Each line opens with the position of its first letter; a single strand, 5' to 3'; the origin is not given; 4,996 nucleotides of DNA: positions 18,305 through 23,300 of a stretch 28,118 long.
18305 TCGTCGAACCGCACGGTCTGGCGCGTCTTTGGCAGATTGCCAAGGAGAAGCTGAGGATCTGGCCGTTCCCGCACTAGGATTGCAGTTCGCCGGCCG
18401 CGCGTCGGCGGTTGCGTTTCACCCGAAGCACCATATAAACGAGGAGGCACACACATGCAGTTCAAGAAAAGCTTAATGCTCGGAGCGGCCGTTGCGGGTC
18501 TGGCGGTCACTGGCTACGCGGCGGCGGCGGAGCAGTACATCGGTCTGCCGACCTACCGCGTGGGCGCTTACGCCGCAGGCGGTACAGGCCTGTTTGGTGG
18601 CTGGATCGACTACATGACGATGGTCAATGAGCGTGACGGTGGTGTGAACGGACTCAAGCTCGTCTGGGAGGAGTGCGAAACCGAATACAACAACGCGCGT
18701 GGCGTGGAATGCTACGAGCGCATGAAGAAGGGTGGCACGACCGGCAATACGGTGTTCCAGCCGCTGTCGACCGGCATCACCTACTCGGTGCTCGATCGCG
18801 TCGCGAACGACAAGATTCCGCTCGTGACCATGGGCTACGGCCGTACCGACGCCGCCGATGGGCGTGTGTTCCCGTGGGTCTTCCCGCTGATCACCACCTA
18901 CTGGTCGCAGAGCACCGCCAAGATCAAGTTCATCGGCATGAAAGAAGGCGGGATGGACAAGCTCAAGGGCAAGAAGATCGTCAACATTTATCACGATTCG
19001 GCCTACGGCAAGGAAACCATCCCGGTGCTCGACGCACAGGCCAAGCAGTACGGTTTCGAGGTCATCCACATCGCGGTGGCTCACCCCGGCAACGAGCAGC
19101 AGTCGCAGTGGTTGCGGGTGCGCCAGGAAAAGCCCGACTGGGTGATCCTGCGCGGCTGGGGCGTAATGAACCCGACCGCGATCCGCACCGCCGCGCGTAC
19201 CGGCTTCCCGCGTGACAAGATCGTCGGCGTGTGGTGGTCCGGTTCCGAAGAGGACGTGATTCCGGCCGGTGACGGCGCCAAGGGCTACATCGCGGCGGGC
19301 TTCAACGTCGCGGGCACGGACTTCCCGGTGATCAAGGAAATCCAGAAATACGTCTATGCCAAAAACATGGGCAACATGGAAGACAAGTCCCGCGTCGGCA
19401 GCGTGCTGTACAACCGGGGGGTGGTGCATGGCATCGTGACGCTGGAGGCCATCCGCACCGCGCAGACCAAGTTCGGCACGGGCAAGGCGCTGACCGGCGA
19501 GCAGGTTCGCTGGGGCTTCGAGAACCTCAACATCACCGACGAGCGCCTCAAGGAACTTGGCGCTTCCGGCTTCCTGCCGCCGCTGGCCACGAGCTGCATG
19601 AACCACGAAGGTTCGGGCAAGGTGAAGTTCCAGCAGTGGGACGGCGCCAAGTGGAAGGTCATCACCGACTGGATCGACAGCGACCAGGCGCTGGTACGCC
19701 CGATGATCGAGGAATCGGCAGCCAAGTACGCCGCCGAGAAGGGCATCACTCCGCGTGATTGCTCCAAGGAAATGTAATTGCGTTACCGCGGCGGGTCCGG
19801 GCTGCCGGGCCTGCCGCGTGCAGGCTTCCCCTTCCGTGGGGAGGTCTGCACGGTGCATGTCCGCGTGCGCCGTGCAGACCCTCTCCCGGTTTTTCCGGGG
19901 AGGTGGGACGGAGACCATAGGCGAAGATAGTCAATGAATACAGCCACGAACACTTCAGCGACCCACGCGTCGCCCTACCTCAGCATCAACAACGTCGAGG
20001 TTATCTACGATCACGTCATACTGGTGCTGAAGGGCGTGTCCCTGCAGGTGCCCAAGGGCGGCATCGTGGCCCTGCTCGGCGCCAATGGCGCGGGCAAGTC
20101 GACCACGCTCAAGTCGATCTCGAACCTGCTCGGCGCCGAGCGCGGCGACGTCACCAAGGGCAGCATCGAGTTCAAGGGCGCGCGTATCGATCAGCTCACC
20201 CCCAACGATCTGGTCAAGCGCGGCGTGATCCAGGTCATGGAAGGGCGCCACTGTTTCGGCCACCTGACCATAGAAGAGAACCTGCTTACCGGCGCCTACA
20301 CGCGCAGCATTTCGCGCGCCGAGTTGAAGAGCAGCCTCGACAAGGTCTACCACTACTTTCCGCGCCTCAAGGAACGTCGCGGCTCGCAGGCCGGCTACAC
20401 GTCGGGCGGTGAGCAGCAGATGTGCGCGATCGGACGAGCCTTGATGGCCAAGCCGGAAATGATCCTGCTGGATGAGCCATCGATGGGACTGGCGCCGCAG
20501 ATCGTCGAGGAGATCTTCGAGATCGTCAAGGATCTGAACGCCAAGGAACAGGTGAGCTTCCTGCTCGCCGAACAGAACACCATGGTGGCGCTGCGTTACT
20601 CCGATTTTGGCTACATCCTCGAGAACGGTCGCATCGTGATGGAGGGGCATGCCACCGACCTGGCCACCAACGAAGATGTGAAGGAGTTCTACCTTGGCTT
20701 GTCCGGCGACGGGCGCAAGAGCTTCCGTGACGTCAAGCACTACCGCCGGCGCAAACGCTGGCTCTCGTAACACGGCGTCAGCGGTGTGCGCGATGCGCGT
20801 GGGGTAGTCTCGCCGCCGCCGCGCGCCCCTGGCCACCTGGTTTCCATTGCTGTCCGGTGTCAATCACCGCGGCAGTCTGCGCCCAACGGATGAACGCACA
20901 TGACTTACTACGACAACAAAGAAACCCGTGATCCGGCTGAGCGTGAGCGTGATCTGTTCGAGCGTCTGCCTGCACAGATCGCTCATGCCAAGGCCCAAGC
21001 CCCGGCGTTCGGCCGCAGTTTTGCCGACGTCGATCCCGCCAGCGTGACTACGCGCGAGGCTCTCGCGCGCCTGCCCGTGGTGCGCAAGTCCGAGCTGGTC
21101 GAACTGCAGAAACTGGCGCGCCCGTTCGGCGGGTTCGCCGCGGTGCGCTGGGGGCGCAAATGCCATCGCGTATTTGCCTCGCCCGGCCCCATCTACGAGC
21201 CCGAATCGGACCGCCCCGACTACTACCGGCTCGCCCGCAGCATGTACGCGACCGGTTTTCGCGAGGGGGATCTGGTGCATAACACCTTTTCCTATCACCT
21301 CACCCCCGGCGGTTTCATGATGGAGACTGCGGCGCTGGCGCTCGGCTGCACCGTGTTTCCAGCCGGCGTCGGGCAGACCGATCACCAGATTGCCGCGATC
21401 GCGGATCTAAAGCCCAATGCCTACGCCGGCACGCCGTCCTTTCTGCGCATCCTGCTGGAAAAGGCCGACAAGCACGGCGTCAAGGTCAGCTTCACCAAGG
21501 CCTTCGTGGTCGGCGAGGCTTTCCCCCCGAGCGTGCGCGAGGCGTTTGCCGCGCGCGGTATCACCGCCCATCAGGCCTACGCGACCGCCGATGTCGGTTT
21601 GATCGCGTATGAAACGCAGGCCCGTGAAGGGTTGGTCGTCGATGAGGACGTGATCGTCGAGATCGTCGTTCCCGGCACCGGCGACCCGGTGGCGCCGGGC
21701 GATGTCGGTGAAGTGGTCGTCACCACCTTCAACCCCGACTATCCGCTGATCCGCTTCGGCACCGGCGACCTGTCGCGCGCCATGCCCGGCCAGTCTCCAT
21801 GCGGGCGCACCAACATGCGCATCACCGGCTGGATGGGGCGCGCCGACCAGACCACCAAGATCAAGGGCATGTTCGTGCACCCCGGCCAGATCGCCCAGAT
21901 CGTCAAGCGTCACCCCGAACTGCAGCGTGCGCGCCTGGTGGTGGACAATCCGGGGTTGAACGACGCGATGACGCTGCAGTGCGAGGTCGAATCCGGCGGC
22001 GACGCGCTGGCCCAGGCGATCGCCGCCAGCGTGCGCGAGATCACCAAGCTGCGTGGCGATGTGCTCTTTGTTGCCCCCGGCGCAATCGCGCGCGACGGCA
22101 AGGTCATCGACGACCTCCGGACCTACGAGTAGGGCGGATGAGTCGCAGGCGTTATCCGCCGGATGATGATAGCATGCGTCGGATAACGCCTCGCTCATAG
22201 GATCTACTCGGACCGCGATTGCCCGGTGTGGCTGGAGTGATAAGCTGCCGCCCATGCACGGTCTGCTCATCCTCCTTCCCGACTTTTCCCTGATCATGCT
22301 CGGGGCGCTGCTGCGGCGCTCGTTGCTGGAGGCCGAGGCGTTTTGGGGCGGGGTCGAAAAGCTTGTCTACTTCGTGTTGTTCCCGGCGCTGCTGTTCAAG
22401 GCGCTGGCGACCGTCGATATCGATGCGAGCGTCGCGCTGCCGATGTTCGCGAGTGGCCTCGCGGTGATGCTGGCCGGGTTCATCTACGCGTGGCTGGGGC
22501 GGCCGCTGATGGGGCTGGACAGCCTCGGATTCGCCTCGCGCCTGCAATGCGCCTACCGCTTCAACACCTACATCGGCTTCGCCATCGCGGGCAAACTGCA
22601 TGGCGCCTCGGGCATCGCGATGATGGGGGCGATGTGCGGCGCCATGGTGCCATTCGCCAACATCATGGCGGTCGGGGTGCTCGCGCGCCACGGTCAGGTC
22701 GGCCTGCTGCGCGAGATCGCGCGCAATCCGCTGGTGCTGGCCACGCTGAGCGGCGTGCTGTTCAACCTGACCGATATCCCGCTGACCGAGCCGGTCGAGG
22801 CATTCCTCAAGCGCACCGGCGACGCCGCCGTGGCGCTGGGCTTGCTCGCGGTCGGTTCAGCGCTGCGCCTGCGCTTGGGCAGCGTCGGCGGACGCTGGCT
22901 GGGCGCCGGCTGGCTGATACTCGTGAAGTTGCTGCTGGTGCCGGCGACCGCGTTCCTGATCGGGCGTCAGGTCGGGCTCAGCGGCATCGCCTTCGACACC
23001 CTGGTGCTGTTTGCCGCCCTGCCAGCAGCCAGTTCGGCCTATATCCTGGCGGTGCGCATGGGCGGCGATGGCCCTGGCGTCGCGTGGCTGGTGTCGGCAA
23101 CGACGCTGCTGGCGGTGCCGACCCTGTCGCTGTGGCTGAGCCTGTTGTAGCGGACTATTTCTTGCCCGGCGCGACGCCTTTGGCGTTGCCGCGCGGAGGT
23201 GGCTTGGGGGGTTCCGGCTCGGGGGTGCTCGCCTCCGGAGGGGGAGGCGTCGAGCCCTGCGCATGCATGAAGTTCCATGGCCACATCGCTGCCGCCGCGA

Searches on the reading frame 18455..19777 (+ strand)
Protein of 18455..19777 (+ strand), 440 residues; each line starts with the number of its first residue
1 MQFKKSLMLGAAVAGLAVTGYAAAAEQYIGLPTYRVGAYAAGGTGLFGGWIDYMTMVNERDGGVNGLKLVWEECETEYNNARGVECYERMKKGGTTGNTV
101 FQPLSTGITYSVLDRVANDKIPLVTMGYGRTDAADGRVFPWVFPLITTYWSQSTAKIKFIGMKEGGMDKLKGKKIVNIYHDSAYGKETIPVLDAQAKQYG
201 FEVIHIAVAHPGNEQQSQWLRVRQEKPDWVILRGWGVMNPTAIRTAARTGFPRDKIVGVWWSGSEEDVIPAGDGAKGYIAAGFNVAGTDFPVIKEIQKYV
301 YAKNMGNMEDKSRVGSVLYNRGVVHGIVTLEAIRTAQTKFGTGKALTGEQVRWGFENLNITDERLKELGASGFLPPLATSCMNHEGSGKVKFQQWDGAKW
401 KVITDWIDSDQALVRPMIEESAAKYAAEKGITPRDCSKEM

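Call 7: search_protein_families(library=pfam, proteins=[window:18455-19777:+])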
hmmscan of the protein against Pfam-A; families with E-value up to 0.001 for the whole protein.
window:18455-19777:+ (440 aa): 1 family
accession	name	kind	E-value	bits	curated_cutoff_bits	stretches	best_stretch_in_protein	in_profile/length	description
PF13458.12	Peripla_BP_6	-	1.8e-41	143.4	31.7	1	28-397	3-341/343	Periplasmic binding protein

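Call 21: search_protein_families(library=ncbifam, proteins=[window:18455-19777:+])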
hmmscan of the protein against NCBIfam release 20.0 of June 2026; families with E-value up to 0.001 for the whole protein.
window:18455-19777:+ (440 aa): 0 families

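Call 36: search_solved_structures(query=window:18455-19777:+, max_evalue=0.00001)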
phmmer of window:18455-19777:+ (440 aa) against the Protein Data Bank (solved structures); distinct sequences matched with E-value up to 0.00001: 2.
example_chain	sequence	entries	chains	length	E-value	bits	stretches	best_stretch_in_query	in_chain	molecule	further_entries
4ru0_A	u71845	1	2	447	2.2e-148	498.3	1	6-437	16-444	Putative branched-chain amino acid ABC transporter, periplasmic branched-chain amino acid-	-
3lkb_A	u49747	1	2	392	2.1e-13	53.5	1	51-352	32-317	Probable branched-chain amino acid ABC transporter, amino acid binding protein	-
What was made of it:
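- Tried and rejected: The binding protein's only close solved homologue (4ru0) carries no ligand in its name (call 36), so the substrate remains unknown.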

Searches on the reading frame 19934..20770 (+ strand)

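Call 7: search_protein_families(library=pfam, proteins=[window:19934-20770:+])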
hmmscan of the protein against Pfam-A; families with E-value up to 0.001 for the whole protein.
window:19934-20770:+ (278 aa): 6 families
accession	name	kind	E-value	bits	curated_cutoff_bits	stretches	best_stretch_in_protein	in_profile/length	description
PF00005.33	ABC_tran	-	2.5e-25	90.1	25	1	32-183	1-136/137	ABC transporter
PF13304.12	AAA_21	-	1.2e-11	45.7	27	2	125-207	192-293/304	AAA domain, putative AbiEii toxin, Type IV TA system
PF25199.1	nSTAND_NTPase5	-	0.0001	22.6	34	0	41-63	40-62/145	Novel STAND NTPase 5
PF02463.25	SMC_N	-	0.00011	22.2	40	0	43-207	25-192/220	RecF/RecN/SMC N terminal domain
PF13476.12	AAA_23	-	0.00034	21.7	27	1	32-78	17-55/201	AAA domain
PF13555.12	AAA_29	-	0.00053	20.1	27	0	35-69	15-49/61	P-loop containing region of AAA domain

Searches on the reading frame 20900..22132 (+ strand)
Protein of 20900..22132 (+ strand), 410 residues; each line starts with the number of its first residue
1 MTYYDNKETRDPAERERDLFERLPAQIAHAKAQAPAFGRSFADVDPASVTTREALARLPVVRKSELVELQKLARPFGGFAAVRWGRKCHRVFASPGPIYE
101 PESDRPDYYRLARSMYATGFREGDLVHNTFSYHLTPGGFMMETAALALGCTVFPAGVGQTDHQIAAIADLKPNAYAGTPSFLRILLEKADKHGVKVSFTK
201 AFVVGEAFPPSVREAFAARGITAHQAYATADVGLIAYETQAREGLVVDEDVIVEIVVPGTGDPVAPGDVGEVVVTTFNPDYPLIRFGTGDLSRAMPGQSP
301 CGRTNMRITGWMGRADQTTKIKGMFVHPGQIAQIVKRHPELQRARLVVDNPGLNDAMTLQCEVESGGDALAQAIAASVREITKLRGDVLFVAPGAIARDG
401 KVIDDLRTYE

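Call 7: search_protein_families(library=pfam, proteins=[window:20900-22132:+])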
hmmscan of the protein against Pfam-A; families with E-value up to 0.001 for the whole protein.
window:20900-22132:+ (410 aa): 2 families
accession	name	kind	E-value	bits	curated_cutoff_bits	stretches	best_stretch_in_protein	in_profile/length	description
PF00501.34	AMP-binding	-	7.8e-12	45.1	29.9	1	120-275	202-375/384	AMP-binding enzyme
PF14535.12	AMP-binding_C_2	-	7.6e-05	23.3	25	1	323-400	1-86/96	AMP-binding enzyme C-terminal domain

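Call 21: search_protein_families(library=ncbifam, proteins=[window:20900-22132:+])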
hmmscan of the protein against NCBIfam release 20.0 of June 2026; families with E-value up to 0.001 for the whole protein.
window:20900-22132:+ (410 aa): 8 families
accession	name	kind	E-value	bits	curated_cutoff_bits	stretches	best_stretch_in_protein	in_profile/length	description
TIGR02155.1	PA_CoA_ligase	equivalog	1.3e-43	149.1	646.3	1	20-398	13-410/422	phenylacetate--CoA ligase PaaK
NF041878.1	paak_haloarch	equivalog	4.5e-42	144.1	700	1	7-399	5-415/427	phenylacetate--CoA ligase PaaK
NF053551.1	FlxY_rubin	equivalog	8e-28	97.3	520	1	147-391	144-400/424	flexirubin biosynthesis putative acyl-CoA ligase FlxY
NF045666.1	DVU1553_fam_AMP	equivalog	3.5e-27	95.3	300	1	155-314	166-330/331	DVU_1553 family AMP-dependent CoA ligase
TIGR03335.1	F390_ftsA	equivalog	3.6e-14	52.3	458.7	1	8-323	7-337/445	coenzyme F390 synthetase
NF041217.1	BagE_FevW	exception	6.4e-09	35.2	800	1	93-397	82-393/424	bagremycin/ferroverdin synthetase BagE/FevW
TIGR01733.1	AA-adenyl-dom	subfamily_domain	3.4e-07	29.4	317.4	0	311-344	374-407/409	amino acid adenylation domain-containing protein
NF004837.0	PRK06187.1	subfamily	0.00036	18.9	476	0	141-233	230-324/531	long-chain-fatty-acid--CoA ligase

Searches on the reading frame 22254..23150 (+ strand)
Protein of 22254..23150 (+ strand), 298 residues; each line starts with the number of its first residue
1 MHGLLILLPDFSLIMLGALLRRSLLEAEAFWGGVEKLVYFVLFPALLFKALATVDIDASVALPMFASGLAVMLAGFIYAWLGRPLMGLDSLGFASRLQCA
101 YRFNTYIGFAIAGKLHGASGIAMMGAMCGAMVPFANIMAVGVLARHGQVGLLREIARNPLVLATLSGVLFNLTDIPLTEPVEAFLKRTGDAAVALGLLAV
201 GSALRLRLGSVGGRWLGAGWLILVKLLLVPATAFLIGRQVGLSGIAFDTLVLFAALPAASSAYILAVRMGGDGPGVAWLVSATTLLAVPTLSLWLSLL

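Call 7: search_protein_families(library=pfam, proteins=[window:22254-23150:+])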
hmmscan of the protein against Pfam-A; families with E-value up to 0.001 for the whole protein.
window:22254-23150:+ (298 aa): 1 family
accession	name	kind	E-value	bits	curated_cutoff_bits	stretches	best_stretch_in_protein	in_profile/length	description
PF03547.23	Mem_trans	-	5.3e-13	48.7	25.7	1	151-295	196-343/343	Membrane transport protein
